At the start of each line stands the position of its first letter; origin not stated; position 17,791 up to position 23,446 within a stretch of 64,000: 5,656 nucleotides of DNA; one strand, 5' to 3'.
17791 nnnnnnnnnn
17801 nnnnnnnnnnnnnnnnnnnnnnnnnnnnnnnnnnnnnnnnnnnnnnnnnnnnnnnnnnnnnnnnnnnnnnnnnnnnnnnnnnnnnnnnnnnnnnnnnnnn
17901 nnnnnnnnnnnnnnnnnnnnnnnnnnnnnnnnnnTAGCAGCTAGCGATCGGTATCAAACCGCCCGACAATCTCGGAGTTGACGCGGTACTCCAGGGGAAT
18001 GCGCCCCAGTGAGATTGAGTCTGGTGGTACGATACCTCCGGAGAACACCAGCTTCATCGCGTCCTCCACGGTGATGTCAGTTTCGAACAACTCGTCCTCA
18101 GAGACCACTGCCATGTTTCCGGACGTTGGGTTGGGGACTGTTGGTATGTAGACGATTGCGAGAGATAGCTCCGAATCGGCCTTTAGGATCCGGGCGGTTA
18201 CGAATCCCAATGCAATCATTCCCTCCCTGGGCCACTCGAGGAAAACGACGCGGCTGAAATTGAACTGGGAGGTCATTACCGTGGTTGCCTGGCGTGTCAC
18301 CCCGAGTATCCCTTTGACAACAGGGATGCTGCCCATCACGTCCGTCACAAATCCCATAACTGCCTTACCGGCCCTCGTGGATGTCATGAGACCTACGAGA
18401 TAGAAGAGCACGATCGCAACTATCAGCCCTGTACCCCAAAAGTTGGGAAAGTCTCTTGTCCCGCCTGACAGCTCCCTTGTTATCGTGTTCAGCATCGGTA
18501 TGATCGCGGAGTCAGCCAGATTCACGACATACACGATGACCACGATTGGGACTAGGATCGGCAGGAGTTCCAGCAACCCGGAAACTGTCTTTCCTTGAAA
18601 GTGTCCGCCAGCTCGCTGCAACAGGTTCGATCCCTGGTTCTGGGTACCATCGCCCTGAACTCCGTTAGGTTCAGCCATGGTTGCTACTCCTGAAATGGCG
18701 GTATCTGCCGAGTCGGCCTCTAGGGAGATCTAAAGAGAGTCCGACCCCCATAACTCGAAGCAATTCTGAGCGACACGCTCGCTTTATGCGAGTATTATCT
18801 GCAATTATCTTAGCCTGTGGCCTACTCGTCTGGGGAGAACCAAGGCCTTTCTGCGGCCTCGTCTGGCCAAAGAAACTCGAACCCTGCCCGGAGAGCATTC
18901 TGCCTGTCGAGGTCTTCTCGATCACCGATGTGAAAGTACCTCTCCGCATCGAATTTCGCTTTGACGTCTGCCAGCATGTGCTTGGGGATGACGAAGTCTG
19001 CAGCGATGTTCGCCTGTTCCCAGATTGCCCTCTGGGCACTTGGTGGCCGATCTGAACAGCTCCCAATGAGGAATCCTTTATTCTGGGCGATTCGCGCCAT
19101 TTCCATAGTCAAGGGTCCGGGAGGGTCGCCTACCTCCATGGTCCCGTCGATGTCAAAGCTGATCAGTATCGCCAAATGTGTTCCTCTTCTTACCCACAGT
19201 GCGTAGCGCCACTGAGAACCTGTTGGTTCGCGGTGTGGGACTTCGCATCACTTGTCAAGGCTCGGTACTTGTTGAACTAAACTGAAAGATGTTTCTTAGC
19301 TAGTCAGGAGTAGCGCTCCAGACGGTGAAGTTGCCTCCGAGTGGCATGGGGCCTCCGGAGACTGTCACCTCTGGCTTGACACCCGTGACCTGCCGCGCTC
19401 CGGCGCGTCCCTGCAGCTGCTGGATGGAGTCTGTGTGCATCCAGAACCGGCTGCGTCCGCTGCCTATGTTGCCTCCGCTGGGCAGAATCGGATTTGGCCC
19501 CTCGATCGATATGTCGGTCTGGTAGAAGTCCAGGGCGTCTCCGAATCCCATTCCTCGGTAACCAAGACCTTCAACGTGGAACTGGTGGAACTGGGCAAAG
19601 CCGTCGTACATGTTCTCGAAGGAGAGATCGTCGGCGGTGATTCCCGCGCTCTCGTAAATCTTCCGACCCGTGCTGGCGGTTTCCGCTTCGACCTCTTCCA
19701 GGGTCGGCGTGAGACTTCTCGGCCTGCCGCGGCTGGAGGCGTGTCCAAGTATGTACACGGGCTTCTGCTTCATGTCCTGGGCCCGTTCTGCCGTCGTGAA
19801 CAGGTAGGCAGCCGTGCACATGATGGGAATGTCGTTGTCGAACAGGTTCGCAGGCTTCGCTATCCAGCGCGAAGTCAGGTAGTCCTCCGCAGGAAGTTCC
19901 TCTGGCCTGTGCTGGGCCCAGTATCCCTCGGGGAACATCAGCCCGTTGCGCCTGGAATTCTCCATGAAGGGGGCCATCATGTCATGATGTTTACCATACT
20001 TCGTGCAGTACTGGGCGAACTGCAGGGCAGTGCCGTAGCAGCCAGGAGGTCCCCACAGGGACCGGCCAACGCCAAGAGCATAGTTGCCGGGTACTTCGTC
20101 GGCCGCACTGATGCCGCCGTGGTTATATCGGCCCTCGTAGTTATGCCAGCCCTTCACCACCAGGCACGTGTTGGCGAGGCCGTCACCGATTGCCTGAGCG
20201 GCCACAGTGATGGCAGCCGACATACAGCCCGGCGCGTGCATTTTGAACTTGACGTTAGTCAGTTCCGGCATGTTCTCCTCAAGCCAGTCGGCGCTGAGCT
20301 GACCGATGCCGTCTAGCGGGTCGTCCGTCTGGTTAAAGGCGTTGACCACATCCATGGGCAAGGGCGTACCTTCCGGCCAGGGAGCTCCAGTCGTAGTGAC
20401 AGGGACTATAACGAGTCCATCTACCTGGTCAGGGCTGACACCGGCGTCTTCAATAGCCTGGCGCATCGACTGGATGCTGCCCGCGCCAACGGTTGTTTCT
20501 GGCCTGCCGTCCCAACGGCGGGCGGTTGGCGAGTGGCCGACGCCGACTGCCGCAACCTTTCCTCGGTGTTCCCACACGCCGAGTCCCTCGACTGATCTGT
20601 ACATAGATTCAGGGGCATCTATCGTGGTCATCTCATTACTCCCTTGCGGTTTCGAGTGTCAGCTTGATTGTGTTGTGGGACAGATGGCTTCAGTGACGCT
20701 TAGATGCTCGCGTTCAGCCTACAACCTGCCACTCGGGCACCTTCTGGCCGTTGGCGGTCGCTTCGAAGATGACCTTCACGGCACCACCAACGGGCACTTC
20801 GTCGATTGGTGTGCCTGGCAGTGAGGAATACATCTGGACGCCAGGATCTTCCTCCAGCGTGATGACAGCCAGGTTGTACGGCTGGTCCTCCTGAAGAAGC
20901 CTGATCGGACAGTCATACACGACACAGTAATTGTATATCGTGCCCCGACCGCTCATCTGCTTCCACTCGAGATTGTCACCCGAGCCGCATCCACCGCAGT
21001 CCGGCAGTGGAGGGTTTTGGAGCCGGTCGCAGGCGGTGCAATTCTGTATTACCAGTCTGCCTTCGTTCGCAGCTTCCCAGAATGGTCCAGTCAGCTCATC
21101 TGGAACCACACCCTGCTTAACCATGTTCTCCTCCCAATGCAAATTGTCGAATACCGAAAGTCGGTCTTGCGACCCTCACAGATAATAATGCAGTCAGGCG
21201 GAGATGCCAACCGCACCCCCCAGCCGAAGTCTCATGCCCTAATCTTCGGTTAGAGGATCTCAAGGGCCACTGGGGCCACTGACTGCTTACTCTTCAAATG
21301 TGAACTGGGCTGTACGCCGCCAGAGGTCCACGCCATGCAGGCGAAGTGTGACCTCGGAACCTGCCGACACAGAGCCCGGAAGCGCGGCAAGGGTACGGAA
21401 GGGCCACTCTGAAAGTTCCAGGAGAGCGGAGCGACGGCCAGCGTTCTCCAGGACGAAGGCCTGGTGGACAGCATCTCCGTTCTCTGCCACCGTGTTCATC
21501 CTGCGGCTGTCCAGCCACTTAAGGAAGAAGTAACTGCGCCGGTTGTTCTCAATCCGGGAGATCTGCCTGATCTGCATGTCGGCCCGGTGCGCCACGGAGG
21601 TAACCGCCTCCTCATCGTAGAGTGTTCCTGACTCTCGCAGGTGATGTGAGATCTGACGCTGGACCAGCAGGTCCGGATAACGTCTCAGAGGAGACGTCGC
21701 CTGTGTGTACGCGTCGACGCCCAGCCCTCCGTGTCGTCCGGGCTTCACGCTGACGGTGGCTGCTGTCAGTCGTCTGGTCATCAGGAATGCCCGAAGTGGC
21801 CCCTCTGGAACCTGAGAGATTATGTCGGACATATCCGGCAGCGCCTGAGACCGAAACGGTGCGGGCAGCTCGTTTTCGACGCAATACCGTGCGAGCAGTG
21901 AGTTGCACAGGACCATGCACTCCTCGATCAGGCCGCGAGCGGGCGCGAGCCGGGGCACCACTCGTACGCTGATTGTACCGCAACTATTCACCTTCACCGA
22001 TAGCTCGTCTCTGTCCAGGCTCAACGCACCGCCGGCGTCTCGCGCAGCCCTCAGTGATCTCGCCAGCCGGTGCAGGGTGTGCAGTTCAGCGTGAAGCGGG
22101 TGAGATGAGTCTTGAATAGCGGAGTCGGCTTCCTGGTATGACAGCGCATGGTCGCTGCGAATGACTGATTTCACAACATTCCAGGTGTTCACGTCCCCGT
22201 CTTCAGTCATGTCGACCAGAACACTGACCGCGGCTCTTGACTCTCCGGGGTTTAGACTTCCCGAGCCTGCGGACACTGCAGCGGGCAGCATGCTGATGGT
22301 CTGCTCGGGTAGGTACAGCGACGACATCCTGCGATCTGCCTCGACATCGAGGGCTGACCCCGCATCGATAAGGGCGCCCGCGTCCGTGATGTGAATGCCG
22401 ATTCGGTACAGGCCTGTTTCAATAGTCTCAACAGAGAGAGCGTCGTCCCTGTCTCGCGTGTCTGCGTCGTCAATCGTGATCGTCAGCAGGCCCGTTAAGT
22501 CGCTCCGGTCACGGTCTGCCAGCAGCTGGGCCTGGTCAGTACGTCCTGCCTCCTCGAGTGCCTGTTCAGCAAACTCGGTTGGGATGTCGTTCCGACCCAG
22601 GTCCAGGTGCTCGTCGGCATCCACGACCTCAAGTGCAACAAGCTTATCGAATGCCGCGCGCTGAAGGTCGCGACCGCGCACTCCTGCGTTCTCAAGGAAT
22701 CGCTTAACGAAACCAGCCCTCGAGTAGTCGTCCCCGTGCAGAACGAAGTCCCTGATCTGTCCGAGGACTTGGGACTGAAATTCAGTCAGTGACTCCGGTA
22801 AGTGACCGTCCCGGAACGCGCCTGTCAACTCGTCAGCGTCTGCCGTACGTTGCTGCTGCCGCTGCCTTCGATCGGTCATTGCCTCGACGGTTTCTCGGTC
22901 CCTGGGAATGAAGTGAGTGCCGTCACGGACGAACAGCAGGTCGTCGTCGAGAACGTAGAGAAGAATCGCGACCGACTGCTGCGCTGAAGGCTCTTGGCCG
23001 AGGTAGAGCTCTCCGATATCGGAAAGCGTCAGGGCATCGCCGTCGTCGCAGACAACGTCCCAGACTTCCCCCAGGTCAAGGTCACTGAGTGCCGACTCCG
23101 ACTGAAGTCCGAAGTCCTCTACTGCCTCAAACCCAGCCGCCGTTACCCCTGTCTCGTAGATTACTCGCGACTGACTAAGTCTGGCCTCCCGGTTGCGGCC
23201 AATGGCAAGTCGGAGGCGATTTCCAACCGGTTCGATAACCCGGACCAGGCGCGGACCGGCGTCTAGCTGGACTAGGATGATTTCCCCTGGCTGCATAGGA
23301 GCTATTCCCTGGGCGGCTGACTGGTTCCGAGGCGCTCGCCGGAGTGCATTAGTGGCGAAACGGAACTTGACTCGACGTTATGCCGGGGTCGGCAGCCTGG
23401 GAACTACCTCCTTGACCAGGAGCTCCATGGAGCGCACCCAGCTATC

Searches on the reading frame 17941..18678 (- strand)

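Call 48: search_protein_families(library=pfam, proteins=[window:17941-18678:-], max_evalue=0.0001)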
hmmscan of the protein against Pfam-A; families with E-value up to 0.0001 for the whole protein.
window:17941-18678:- (245 aa): 1 family
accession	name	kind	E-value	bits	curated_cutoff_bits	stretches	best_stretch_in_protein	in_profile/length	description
PF04367.18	DUF502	-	2.7e-18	66.2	23.8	1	86-186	1-107/107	Protein of unknown function (DUF502)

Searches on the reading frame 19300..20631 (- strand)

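Call 48: search_protein_families(library=pfam, proteins=[window:19300-20631:-], max_evalue=0.0001)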
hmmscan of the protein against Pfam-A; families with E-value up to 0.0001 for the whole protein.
window:19300-20631:- (443 aa): 1 family
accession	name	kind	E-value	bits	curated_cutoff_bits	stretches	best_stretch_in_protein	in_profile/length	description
PF22691.2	Thiolase_C_1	-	4.3e-12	46.4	28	1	318-420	20-124/144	Thiolase C-terminal domain-like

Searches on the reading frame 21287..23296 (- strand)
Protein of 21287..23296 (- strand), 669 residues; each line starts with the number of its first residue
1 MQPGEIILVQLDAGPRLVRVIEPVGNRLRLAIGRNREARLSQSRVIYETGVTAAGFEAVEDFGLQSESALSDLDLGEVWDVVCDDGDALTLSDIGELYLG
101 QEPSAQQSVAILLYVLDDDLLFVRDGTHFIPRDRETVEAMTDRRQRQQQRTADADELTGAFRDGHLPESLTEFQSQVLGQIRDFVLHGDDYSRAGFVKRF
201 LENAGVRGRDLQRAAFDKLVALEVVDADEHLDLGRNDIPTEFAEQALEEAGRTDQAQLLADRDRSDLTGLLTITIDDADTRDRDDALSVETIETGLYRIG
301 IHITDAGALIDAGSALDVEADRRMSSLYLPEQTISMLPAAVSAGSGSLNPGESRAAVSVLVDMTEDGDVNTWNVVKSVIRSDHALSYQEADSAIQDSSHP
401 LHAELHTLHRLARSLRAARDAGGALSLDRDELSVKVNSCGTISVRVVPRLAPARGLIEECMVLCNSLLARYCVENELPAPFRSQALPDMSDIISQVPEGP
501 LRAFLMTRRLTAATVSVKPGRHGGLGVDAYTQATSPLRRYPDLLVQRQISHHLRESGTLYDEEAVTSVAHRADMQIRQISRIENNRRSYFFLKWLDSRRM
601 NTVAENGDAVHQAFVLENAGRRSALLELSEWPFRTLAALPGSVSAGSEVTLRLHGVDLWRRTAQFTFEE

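Call 48: search_protein_families(library=pfam, proteins=[window:21287-23296:-], max_evalue=0.0001)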
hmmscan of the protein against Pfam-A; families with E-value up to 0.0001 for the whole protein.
window:21287-23296:- (669 aa): 1 family
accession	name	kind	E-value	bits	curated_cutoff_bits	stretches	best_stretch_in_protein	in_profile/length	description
PF00773.25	RNB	-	6.5e-77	259.4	29.3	1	264-554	1-325/326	RNB domain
